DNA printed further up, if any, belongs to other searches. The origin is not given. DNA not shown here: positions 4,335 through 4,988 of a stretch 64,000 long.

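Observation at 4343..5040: SWIM zinc-finger gene tucked 3 nt behind ligA, with a heterologous replacement of the ligA 3' end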

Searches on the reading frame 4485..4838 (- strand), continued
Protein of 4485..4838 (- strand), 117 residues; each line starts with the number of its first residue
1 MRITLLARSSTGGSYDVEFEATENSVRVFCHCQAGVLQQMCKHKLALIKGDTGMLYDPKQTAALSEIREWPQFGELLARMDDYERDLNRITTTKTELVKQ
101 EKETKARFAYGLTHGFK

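Call 44: fold_search(model_id=the predicted structure, library=pdb)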
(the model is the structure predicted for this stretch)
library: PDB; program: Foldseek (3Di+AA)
matches with E <= 10: 162; with E <= 0.001: 0
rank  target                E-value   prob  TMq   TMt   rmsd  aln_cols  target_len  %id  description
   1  6nir_C                1.6e+00  0.09  0.14  0.09   8.2        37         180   16  Crystal structure of a GII.4 norovirus HOV protease (released 2019-01-23)
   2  2hqe_A                2.1e+00  0.09  0.14  0.08   5.7        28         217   25  Crystal structure of human P100 Tudor domain: Large fragment (released 2007-07-03)
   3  2o4x_A                2.1e+00  0.09  0.14  0.08   5.7        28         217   25  Crystal structure of human P100 tudor domain (released 2007-02-13)
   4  6iik_A                2.3e+00  0.08  0.18  0.07   7.8        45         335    9  USP14 catalytic domain with IU1 (released 2018-12-12)
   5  6lvs_A                2.5e+00  0.08  0.18  0.07   8.0        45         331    9  USP14 catalytic domain mutant C114S (released 2020-03-18)
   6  4p2i_B                2.5e+00  0.03  0.15  0.15  13.6        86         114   12  Crystal structure of the mouse SNX19 PX domain (released 2014-09-03)
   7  2z5b_B                2.6e+00  0.18  0.22  0.20   2.3        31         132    6  Crystal Structure of a Novel Chaperone Complex for Yeast 20S Proteasome Assembly (released 2008-01-22)
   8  5cuk                  2.6e+00  0.15  0.27  0.32   5.1        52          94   13  Crystal structure of the PscP SS domain (released 2015-12-02)
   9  7eoe_A                2.6e+00  0.09  0.31  0.23  12.5       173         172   12  Crystal structure of CCDC25 homodimer (released 2022-11-02)
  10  3omg_B                2.8e+00  0.08  0.14  0.08   5.6        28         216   25  Structure of human SND1 extended tudor domain in complex with the symmetrically dimethylated arginine PIWIL1 peptide R (released 2010-09-08)
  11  2hqx_A                2.8e+00  0.07  0.15  0.18   5.6        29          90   24  Crystal structure of human P100 tudor domain conserved region (released 2006-10-10)
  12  5hiy_A                2.8e+00  0.07  0.18  0.22   3.1        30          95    7  Crystal structure of PEDV NSP9 Mutant-C59A (released 2017-01-25)
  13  7eoe_B                3.1e+00  0.08  0.30  0.22  12.4       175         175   12  Crystal structure of CCDC25 homodimer (released 2022-11-02)
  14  8fma_A                3.1e+00  0.06  0.18  0.09   8.8        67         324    9  Nodavirus RNA replication proto-crown, detergent-solubliized C11 multimer (released 2023-02-01)
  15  6nir_D                3.3e+00  0.06  0.14  0.10   8.1        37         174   16  Crystal structure of a GII.4 norovirus HOV protease (released 2019-01-23)
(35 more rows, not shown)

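Call 47: search_protein_representatives(alignment_id=A1)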
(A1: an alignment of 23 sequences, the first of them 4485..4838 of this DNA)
Query: 23 sequences, 117 profile positions. Proteins with E-value up to 0.001 (for the whole library): 1117; up to 1e-10: 324; up to 1e-30: 17. The best 150 are listed.
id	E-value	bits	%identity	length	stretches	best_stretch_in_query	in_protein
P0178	2.0e-46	172.8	-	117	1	1-117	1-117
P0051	3.0e-44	165.7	-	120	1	2-116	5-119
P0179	9.4e-42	157.7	-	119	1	1-116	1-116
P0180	5.2e-41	155.3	-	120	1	1-116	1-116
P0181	1.1e-40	154.3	-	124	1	1-116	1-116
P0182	2.0e-38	147.0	-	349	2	2-94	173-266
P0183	7.4e-38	145.1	-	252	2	5-113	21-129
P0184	3.6e-37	142.9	-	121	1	2-115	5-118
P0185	8.2e-37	141.8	-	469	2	2-95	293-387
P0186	3.5e-36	139.7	-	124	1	1-115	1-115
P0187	1.1e-35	138.1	-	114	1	7-116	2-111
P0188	2.1e-35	137.2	-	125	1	2-116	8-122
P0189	3.2e-35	136.6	-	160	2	1-99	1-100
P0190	5.8e-35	135.8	-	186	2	2-100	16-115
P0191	1.7e-33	131.1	-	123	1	1-116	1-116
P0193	7.5e-31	122.5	-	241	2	3-96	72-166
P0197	6.0e-27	109.9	-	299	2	2-110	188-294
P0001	5.2e-26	106.9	-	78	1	40-117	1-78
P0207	2.9e-25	104.5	-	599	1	3-112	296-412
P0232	1.1e-21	92.9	-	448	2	2-96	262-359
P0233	1.7e-21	92.4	-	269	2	3-94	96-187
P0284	1.0e-17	80.2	-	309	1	2-113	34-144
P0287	1.3e-17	79.8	-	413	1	3-95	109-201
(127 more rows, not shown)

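Call 48: search_protein_families(library=pfam, proteins=[P0182, P0185, P0183, P0193, P0197, P0207, P0232, P0233, P0284, P0287], max_evalue=0.01)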
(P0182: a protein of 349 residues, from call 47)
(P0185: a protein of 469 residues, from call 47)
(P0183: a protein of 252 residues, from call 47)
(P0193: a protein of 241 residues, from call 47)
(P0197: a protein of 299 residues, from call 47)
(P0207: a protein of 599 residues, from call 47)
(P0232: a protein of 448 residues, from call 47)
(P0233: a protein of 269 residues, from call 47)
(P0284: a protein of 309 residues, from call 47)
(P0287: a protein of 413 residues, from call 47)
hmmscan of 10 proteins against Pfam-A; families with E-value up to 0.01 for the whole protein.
P0182 (349 aa): 0 families

P0185 (469 aa): 5 families
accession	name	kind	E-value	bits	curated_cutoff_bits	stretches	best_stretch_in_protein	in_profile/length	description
PF12796.13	Ank_2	-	8e-20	71.7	27.3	2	88-164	1-74/90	Ankyrin repeats (3 copies)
PF13857.12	Ank_5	-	1.4e-14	54.4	27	0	113-137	12-36/56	Ankyrin repeats (many copies)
PF00023.36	Ank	-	2.2e-11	43.8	21.1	0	149-164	1-16/33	Ankyrin repeat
PF13637.12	Ank_4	-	6e-10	39.6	22.7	0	114-133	27-46/50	Ankyrin repeats (many copies)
PF13606.12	Ank_3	-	6e-10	38.8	22.3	0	149-166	1-17/30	Ankyrin repeat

P0183 (252 aa): 0 families

P0193 (241 aa): 0 families

P0197 (299 aa): 0 families

P0207 (599 aa): 1 family
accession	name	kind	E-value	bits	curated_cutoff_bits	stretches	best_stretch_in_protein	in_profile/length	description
PF00929.31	RNase_T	-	1.2e-09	39.3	24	1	67-236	1-164/164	Exonuclease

P0232 (448 aa): 5 families
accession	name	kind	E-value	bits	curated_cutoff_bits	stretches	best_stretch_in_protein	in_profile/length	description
PF12796.13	Ank_2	-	3.2e-18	66.5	27.3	2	35-111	1-74/90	Ankyrin repeats (3 copies)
PF00023.36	Ank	-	2.7e-11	43.5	21.1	0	65-79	3-17/33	Ankyrin repeat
PF13606.12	Ank_3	-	4.8e-10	39.1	22.3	0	31-53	2-23/30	Ankyrin repeat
PF13857.12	Ank_5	-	1.1e-09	38.8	27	0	29-71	14-56/56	Ankyrin repeats (many copies)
PF13637.12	Ank_4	-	6.4e-09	36.3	22.7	0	55-79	22-45/50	Ankyrin repeats (many copies)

P0233 (269 aa): 0 families

P0284 (309 aa): 0 families

P0287 (413 aa): 2 families
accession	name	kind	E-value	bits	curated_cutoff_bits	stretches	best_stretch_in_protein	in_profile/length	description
PF09723.15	Zn_ribbon_8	-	0.00055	20.3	34.4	0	1-35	1-37/41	Zinc ribbon domain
PF23548.1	Zn_ribbon_FGT1_2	-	0.0076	16.3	27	1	28-51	5-28/35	FORGETTER1 second zinc ribbon domain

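Call 50: find_related_loci(query=A1, collection=viral_contigs, flank=5000)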
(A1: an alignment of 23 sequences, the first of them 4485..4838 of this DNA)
Query A1 (117 aa) in viral_contigs; peptide patterns used: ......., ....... (x = any residue, [..] = any of these).
23 stretches matched a pattern, but none encodes a relative of the query by tblastn (E <= 1e-3).

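Call 51: search_protein_families(library=padloc, proteins=[window:4485-4838:-, P0051, P0025, P0207, P0185], max_evalue=0.1)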
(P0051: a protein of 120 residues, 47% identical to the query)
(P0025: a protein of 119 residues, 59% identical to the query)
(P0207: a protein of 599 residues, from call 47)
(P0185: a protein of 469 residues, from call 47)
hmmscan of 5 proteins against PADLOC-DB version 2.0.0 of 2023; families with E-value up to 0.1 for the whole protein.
window:4485-4838:- (117 aa): 1 family
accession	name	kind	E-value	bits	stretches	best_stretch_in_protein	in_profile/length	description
PDLC05053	PDC-S62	-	1.9e-05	21.4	1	12-103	52-144/566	-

P0051 (120 aa): 2 families
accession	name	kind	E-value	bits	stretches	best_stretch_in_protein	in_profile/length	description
PDLC05053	PDC-S62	-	8.7e-07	25.9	1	15-50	52-86/566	-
PDLC02850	DpdE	-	0.013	11.4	1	34-89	283-341/1282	DpdE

P0025 (119 aa): 1 family
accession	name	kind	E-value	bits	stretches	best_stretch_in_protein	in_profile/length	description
PDLC05053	PDC-S62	-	7.2e-06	22.8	1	6-108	46-149/566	-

P0207 (599 aa): 4 families
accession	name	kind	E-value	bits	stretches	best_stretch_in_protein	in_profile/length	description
PDLC01247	DEDDh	-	5.3e-21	73.7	1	67-237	1-139/139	"CAS-I,CAS-II,CAS-III,CAS-IV,CAS-V,CAS-VI; associated"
PDLC05027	PDC-S48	-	1.6e-05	22.2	1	66-244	6-171/411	-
PDLC05053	PDC-S62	-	0.0065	13.1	1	291-340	38-86/566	-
PDLC05028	PDC-S48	-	0.053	10.1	0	67-238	21-178/512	-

P0185 (469 aa): 1 family
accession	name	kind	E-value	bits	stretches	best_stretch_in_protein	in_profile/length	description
PDLC05053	PDC-S62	-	0.0015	15.2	1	305-374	53-123/566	-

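Call 52: search_protein_families(library=ncbifam, proteins=[window:4485-4838:-, P0051, P0025, P0207, P0185, P0182], max_evalue=0.1)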
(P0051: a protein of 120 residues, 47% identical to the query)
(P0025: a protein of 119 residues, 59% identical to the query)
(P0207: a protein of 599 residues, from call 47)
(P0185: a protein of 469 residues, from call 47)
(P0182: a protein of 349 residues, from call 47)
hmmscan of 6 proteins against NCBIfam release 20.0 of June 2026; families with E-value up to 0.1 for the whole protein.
window:4485-4838:- (117 aa): 0 families

P0051 (120 aa): 1 family
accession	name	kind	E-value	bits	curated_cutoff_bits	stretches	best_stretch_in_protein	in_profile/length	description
NF051468.1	ANT_AadA37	exception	0.1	11.6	550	0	43-72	141-170/265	ANT(3'')-I family aminoglycoside nucleotidyltransferase AadA37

P0025 (119 aa): 0 families

P0207 (599 aa): 20 families
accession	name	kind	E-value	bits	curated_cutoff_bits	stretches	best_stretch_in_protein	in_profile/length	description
NF004963.0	PRK06309.1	equivalog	7.5e-12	45.4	245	1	66-239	4-162/232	DNA polymerase III subunit epsilon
NF004316.1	PRK05711.1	equivalog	1.8e-11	44.2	196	1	65-158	2-96/234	DNA polymerase III subunit epsilon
TIGR01406.1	dnaQ_proteo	equivalog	6.6e-11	42.3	222.7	1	65-158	1-95/231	DNA polymerase III subunit epsilon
NF005906.0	PRK07883.1-4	equivalog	2.7e-10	39.2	495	1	66-240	8-168/563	DEDD exonuclease domain-containing protein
TIGR01405.1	polC_Gram_pos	equivalog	2.7e-09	35.3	1043.45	1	64-240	189-351/1211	DNA polymerase III subunit alpha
NF001688.0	PRK00448.1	equivalog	3.8e-09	34.7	873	1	64-240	423-585/1445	PolC-type DNA polymerase III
NF006316.0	PRK08517.1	equivalog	4.9e-08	32.6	247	1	64-237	70-227/270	3'-5' exonuclease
NF004964.0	PRK06310.1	equivalog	2.2e-07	30.5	236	1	65-240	8-171/250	DNA polymerase III subunit epsilon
NF006601.0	PRK09145.1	equivalog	3.4e-07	29.9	189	1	57-228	22-186/207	3'-5' exonuclease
NF004719.0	PRK06063.1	equivalog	1.3e-06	27.6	389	1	59-240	11-177/331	DEDDh family exonuclease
NF005905.0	PRK07883.1-3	equivalog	1.8e-06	26.9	508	1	66-238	26-186/581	DEDD exonuclease domain-containing protein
NF005836.0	PRK07740.1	equivalog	2.4e-06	27.1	261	1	196-239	179-222/244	hypothetical protein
NF005289.0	PRK06807.1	equivalog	2.4e-06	27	335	1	58-237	2-166/313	3'-5' exonuclease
NF005907.0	PRK07883.1-5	equivalog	3e-06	25.9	454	1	66-239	30-191/584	DEDD exonuclease domain-containing protein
TIGR00573.1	dnaq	subfamily_domain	1.6e-05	24.5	71.5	1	67-238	10-172/217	exonuclease, DNA polymerase III, epsilon subunit family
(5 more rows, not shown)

P0185 (469 aa): 1 family
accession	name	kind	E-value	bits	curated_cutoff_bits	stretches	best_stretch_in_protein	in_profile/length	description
NF041931.2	MzaA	equivalog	0.022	13.6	800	0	121-164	6-49/726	MZA anti-phage system associated sigma-70 family RNA polymerase sigma factor MzaA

P0182 (349 aa): 0 families

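Call 56: search_dna_similar(query=window:4485-4838:-, collection=plasmids, mode=protein, max_evalue=0.001, max_rows=15)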
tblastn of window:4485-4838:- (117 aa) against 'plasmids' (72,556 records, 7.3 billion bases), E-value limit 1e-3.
No match.

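Call 57: search_dna_similar(query=window:4485-4838:-, collection=phages, mode=protein, max_evalue=0.001, max_rows=15)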
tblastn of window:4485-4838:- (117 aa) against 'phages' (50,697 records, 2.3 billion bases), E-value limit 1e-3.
No match.

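Call 63: search_protein_families(library=pfam, proteins=[L036:793-1299:+, L036:1716-2888:+, L036:2966-3550:+, L043:2-538:+, L043:981-1427:+, L043:1858-3144:+, L043:3584-4204:-, L017:2048-2659:+, L017:3646-4422:+, L011:5441-6013:+], max_evalue=0.01)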
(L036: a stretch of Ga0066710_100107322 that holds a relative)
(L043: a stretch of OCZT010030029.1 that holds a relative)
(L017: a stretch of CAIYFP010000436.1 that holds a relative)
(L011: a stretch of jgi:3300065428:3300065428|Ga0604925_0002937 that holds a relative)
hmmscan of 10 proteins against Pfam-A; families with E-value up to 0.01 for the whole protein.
L036:793-1299:+ (168 aa): 0 families

L036:1716-2888:+ (390 aa): 2 families
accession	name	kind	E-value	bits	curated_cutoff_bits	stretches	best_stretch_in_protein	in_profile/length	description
PF00929.31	RNase_T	-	1.9e-12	48.4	24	1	7-164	1-164/164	Exonuclease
PF14237.11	GYF_2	-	1.5e-05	25.1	25.8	1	216-262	1-50/50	GYF domain 2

L036:2966-3550:+ (194 aa): 1 family
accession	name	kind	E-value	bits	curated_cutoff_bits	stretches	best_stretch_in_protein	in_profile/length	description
PF09588.16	YqaJ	-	7.2e-28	98.2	22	1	19-150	1-149/150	YqaJ-like viral recombinase domain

L043:2-538:+ (178 aa): 0 families

L043:981-1427:+ (148 aa): 1 family
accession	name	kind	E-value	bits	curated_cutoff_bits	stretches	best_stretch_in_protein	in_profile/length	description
PF23454.1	Zn_ribbon_Brz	-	0.0073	17.3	27.9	0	34-53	4-23/58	Transcriptional regulator Brz zinc beta ribbon domain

L043:1858-3144:+ (428 aa): 1 family
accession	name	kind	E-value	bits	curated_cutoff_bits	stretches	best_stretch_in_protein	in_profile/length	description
PF00929.31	RNase_T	-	4e-12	47.4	24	1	52-209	1-164/164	Exonuclease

L043:3584-4204:- (206 aa): 1 family
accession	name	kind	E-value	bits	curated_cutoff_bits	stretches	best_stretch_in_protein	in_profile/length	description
PF12686.12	DUF3800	-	1.3e-15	58.8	21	1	2-182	1-148/149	Protein of unknown function (DUF3800)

L017:2048-2659:+ (203 aa): 0 families

L017:3646-4422:+ (258 aa): 2 families
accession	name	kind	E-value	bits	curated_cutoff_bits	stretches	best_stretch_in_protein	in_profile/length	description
PF13676.11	TIR_2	-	5.8e-09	36.9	28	1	95-182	1-86/122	TIR domain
PF10711.15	DUF2513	-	0.00017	22.4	29.6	1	4-76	3-81/100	Hypothetical protein (DUF2513)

L011:5441-6013:+ (190 aa): 0 families

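Call 75: search_protein_families(library=pfam, alignment_id=A1, max_evalue=10)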
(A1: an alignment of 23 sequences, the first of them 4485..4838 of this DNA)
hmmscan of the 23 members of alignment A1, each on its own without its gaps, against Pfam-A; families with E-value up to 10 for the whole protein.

A. member 1, window:4485-4838:- (117 aa): 0 families

B. families by the number of members that match (of 23 scanned): 16 families
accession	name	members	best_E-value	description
PF17452.7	YnfE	3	0.098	Uncharacterized YnfE-like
PF04434.22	SWIM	2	0.0017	SWIM zinc finger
PF00993.25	MHC_II_alpha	2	0.034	Class II histocompatibility antigen, alpha domain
PF13600.11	DUF4140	2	0.074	N-terminal domain of unknown function (DUF4140)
PF04977.20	DivIC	2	0.076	Septum formation initiator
PF16277.11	DUF4926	2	0.1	Domain of unknown function (DUF4926)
PF05300.16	MIC19_MIC25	1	0.0097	MICOS complex subunit MIC19/MIC25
PF03961.19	FapA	1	0.025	Flagellar Assembly Protein A beta solenoid domain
PF17136.10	ribosomal_L24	1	0.044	Ribosomal proteins 50S L24/mitochondrial 39S L24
PF09703.15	Cas_Csa4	1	0.047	CRISPR-associated protein (Cas_Csa4)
PF10851.13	DUF2652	1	0.11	Protein of unknown function (DUF2652)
PF16888.10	YwqH-like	1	0.15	YwqH-like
PF09391.15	DUF2000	1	0.15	Protein of unknown function (DUF2000)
PF10267.14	Tmemb_cc2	1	0.2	Predicted transmembrane and coiled-coil 2 protein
PF14282.11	FlxA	1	0.24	FlxA-like protein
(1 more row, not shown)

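Call 77: search_protein_families(library=phrogs, proteins=[window:4485-4838:-, P0025, P0051, L036:793-1299:+, L017:2048-2659:+, L011:5441-6013:+, L036:1716-2888:+, L043:1858-3144:+, L043:2-538:+], max_evalue=0.01)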
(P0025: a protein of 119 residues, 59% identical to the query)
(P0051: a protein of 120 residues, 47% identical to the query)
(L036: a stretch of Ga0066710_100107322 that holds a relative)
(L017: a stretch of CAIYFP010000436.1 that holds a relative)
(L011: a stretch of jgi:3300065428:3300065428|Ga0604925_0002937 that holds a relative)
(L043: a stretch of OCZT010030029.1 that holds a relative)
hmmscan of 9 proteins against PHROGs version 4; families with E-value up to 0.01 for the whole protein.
window:4485-4838:- (117 aa): 1 family
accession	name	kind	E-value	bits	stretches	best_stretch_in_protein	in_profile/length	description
phrog_13130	-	unknown function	0.0019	19.4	1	8-61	8-62/118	-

P0025 (119 aa): 1 family
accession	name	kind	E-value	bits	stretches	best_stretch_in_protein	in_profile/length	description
phrog_13130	-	unknown function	1.2e-05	26.5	1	1-60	1-61/118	-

P0051 (120 aa): 1 family
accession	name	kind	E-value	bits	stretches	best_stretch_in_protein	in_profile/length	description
phrog_13130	-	unknown function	3.3e-05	25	1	10-65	8-63/118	-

L036:793-1299:+ (168 aa): 2 families
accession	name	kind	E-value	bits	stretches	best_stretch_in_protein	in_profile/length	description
phrog_36782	-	unknown function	2.2e-09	37.9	1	32-106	228-302/407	-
phrog_31886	-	unknown function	4.1e-05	23.5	1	37-83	251-295/374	-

L017:2048-2659:+ (203 aa): 2 families
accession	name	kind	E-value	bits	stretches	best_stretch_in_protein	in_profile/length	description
phrog_36782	-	unknown function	3.8e-12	46.9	1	68-147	227-306/407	-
phrog_31886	-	unknown function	9.9e-06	25.6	1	74-117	251-294/374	-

L011:5441-6013:+ (190 aa): 2 families
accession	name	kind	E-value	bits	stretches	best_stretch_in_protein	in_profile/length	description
phrog_31886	-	unknown function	6.1e-12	46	1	50-174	250-360/374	-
phrog_36782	-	unknown function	9e-06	25.9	1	47-107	229-288/407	-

L036:1716-2888:+ (390 aa): 6 families
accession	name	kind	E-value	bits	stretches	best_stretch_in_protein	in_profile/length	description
phrog_192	-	DNA, RNA and nucleotide metabolism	1.4e-21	78.3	1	7-169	109-272/397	DNA polymerase exonuclease subunit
phrog_3989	-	unknown function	1.2e-20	75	1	280-363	103-187/296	-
phrog_14632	-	DNA, RNA and nucleotide metabolism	1.6e-07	31.4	1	6-164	84-239/380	DNA polymerase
phrog_17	-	DNA, RNA and nucleotide metabolism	3.9e-06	26.1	1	3-141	669-783/1445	DNA polymerase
phrog_6499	-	transcription regulation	0.002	18.5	1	325-357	108-140/157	transcriptional regulator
phrog_101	-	transcription regulation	0.0058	17.4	0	325-358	117-150/203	CII-like transcriptional activator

L043:1858-3144:+ (428 aa): 6 families
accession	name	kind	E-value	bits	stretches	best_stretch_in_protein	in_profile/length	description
phrog_192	-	DNA, RNA and nucleotide metabolism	2.8e-23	83.9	1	34-222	91-279/397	DNA polymerase exonuclease subunit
phrog_14632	-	DNA, RNA and nucleotide metabolism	1.6e-06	28.1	1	49-209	82-239/380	DNA polymerase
phrog_17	-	DNA, RNA and nucleotide metabolism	0.00025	20.1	1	47-203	668-793/1445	DNA polymerase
phrog_4875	-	unknown function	0.00089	20.4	1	1-39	5-41/77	-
phrog_8736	-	unknown function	0.0074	17.9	0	8-43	8-43/93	-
phrog_4852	-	unknown function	0.0086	16.8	0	3-43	8-44/194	-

L043:2-538:+ (178 aa): 0 families

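Call 78: search_protein_families(library=padloc, proteins=[L036:793-1299:+, L017:2048-2659:+, L011:5441-6013:+, L048:1032-1634:+, L036:1716-2888:+, L043:1858-3144:+, L017:3646-4422:+, L043:3584-4204:-], max_evalue=0.01)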
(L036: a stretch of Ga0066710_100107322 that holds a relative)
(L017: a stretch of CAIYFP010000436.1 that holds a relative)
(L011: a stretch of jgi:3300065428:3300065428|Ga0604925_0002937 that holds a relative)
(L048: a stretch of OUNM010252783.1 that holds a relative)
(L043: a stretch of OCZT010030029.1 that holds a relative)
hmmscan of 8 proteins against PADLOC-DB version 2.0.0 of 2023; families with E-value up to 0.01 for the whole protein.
L036:793-1299:+ (168 aa): 0 families

L017:2048-2659:+ (203 aa): 0 families

L011:5441-6013:+ (190 aa): 0 families

L048:1032-1634:+ (200 aa): 0 families

L036:1716-2888:+ (390 aa): 3 families
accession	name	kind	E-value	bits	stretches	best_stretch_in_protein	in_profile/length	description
PDLC01247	DEDDh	-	6.3e-23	80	1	7-165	1-139/139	"CAS-I,CAS-II,CAS-III,CAS-IV,CAS-V,CAS-VI; associated"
PDLC05027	PDC-S48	-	3.8e-16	57.2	1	1-352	1-299/411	-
PDLC05028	PDC-S48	-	7.5e-07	26.1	1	4-163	18-175/512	-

L043:1858-3144:+ (428 aa): 3 families
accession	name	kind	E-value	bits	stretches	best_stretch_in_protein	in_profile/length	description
PDLC01247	DEDDh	-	4.3e-21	74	1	52-209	1-138/139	"CAS-I,CAS-II,CAS-III,CAS-IV,CAS-V,CAS-VI; associated"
PDLC05027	PDC-S48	-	7.7e-11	39.7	1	49-221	4-175/411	-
PDLC05028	PDC-S48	-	2e-07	27.9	1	45-214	14-181/512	-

L017:3646-4422:+ (258 aa): 8 families
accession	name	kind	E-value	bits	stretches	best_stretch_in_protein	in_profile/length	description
PDLC03825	spbK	-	1.8e-15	55.1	1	85-182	141-237/308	-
PDLC00436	ThsB1|ThsB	-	6.2e-10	36.9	1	84-175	27-115/183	TIR-like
PDLC00419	ThsB1|ThsB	-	1.2e-05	23.2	1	85-177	20-109/165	TIR-like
PDLC00422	ThsB1|ThsB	-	2.1e-05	22.1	1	86-174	34-121/194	TIR-like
PDLC00423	ThsB1|ThsB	-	0.00022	19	1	87-174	30-115/190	TIR-like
PDLC00425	ThsB1|ThsB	-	0.00041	17.5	1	95-215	254-374/389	TIR-like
PDLC02012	SAVED5--SAVED_TIR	-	0.0018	15.4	1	89-167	10-81/404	-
PDLC00426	ThsB1|ThsB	-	0.0095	13.3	0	85-173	230-318/352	TIR-like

L043:3584-4204:- (206 aa): 1 family
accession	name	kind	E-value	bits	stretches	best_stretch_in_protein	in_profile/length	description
PDLC04353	PDC-M04A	-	1.9e-11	41.8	1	3-196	7-198/232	-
